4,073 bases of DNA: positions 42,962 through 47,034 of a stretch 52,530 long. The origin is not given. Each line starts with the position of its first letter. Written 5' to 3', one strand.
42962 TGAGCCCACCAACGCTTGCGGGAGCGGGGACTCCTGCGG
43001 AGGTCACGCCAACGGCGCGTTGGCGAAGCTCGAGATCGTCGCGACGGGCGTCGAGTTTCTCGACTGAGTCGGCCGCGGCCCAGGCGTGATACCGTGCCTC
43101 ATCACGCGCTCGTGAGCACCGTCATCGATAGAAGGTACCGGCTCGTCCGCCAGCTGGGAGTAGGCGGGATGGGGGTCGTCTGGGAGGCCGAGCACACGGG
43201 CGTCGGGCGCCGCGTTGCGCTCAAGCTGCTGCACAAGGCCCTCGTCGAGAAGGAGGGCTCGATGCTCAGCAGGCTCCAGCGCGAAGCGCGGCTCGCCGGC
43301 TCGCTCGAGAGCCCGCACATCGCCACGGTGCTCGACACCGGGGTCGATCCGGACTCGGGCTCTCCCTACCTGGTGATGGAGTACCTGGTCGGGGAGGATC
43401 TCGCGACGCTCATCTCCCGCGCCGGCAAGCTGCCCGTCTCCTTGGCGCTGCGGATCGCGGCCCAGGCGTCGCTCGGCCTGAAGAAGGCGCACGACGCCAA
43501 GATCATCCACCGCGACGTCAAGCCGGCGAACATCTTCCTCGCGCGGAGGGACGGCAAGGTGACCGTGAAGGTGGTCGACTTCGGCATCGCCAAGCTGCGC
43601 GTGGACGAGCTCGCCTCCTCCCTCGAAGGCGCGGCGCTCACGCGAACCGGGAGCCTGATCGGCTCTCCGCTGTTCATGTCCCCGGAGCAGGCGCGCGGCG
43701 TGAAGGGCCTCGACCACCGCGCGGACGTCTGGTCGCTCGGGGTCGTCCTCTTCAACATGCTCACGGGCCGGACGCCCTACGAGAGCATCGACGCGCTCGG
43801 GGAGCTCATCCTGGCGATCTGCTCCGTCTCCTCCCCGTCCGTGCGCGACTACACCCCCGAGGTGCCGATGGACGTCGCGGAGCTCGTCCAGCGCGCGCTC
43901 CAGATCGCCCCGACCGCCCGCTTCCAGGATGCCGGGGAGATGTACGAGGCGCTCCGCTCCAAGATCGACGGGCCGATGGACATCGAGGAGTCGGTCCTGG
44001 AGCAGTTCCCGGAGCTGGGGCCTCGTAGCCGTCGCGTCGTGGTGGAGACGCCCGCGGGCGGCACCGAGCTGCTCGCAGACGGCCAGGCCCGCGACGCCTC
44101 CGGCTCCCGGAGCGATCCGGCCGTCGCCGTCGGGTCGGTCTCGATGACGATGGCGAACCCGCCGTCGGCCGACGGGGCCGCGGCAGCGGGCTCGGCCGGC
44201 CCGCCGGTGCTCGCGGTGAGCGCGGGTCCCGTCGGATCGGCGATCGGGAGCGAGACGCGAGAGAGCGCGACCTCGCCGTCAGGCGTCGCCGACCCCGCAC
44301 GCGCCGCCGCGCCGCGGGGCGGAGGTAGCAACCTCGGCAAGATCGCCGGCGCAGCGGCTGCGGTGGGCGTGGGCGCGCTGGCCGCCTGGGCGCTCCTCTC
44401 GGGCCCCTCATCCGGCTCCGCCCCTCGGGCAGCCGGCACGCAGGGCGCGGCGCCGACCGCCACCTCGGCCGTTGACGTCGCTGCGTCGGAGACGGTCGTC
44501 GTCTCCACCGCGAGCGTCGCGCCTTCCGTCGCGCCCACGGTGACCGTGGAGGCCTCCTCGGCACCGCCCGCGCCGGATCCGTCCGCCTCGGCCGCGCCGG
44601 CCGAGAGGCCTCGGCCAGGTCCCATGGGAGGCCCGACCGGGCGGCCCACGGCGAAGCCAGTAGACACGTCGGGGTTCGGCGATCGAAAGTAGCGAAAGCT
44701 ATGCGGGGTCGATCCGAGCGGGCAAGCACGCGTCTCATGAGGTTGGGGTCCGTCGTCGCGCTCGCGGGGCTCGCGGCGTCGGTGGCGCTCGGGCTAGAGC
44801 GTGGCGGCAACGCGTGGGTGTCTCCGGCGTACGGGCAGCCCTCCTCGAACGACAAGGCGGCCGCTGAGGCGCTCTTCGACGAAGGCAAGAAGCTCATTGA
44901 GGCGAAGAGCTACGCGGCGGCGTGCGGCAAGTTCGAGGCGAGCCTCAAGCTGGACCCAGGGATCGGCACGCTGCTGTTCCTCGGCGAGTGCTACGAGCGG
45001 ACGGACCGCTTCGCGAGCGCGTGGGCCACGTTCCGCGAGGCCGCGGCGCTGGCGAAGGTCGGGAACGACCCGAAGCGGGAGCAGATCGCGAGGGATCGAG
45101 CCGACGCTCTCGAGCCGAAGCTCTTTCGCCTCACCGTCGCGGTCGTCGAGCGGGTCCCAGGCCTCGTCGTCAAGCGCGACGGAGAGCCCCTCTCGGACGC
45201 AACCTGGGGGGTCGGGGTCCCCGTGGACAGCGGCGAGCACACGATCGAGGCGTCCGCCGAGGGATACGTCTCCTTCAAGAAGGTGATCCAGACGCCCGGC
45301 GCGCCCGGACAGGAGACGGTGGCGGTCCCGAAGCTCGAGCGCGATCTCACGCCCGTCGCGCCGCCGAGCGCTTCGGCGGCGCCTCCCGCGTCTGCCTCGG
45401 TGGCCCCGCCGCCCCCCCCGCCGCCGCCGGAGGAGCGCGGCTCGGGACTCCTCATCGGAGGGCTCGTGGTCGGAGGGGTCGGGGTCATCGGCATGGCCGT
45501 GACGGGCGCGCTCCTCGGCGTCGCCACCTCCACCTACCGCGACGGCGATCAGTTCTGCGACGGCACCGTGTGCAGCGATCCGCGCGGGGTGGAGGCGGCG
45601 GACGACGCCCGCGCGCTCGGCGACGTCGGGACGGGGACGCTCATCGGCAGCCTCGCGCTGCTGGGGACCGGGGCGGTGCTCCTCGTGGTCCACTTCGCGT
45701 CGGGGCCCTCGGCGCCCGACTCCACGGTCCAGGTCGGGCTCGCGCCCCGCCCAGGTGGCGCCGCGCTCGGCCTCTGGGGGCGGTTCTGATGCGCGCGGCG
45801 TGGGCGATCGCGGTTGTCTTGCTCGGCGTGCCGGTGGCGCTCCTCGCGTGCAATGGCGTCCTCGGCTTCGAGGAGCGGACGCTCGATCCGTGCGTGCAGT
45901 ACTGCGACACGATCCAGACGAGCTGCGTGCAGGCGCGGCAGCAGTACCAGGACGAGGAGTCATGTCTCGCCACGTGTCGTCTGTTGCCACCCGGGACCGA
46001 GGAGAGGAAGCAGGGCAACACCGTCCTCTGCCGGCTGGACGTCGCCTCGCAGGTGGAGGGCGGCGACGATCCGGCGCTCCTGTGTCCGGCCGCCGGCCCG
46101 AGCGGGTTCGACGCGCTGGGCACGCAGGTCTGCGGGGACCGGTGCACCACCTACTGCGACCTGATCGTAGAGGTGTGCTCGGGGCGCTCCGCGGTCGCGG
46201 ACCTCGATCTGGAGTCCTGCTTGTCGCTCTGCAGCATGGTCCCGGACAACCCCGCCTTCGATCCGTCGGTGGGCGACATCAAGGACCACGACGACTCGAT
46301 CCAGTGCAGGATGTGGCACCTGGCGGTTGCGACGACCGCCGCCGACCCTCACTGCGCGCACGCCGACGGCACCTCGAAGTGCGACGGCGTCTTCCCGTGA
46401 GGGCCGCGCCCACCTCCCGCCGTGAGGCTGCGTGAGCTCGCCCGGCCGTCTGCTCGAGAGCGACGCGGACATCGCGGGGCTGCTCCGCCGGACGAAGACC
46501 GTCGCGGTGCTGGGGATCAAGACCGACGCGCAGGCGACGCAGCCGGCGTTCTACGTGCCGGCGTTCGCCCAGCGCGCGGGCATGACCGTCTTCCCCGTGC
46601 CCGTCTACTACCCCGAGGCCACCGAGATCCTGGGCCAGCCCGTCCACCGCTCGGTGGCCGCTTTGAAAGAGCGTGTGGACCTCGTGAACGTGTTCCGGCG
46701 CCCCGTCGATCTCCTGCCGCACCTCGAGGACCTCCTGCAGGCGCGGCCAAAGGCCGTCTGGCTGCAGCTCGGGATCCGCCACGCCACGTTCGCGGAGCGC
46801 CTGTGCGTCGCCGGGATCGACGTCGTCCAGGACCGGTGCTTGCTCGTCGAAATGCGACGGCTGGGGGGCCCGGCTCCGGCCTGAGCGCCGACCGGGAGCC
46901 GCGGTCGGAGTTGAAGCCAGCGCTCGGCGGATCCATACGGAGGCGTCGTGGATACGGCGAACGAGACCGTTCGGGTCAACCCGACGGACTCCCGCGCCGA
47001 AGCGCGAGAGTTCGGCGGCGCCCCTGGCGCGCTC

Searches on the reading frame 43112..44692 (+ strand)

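Call 43: search_protein_families(library=pfam, proteins=[window:43112-44692:+], max_evalue=0.001)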
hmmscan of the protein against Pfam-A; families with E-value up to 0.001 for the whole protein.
window:43112-44692:+ (526 aa): 5 families
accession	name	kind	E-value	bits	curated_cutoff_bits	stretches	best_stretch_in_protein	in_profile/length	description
PF00069.31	Pkinase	-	3.3e-42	145.1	31.7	1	9-272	1-253/263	Protein kinase domain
PF07714.23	PK_Tyr_Ser-Thr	-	1.9e-26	93.4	23.1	1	11-270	3-248/258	Protein tyrosine and serine/threonine kinase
PF03109.22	ABC1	-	0.00014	21.5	22.9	1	82-161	140-215/244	ABC1 atypical kinase-like domain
PF01636.29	APH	-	0.00025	21.3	23.2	0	126-160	165-197/239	Phosphotransferase enzyme family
PF06293.20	Kdo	-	0.00076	19.4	21.3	0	77-164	85-173/207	Lipopolysaccharide kinase (Kdo/WaaP) family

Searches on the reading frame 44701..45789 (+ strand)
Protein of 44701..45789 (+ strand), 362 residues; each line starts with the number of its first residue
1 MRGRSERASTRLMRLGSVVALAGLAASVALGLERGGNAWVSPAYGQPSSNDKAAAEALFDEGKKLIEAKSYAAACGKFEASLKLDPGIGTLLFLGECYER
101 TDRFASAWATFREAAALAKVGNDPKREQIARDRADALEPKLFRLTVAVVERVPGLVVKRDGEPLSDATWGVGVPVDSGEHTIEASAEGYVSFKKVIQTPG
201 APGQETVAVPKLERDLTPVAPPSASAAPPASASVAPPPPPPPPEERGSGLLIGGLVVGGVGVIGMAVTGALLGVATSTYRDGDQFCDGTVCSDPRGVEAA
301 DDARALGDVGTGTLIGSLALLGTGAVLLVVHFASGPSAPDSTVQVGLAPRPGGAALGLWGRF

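Call 43: search_protein_families(library=pfam, proteins=[window:44701-45789:+], max_evalue=0.001)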
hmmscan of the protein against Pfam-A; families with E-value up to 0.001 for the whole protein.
window:44701-45789:+ (362 aa): 1 family
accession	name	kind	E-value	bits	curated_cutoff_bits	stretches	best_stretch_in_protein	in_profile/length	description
PF07719.23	TPR_2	-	0.00018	21.8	27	0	55-87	1-33/34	Tetratricopeptide repeat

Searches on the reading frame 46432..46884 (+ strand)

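Call 66: search_protein_families(library=pfam, proteins=[window:46432-46884:+], max_evalue=0.001)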
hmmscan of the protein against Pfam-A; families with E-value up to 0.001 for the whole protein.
window:46432-46884:+ (150 aa): 1 family
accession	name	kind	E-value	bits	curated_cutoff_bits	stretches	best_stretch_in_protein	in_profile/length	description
PF13380.12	CoA_binding_2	-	5.4e-28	98.2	22.8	1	22-141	1-115/116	CoA binding domain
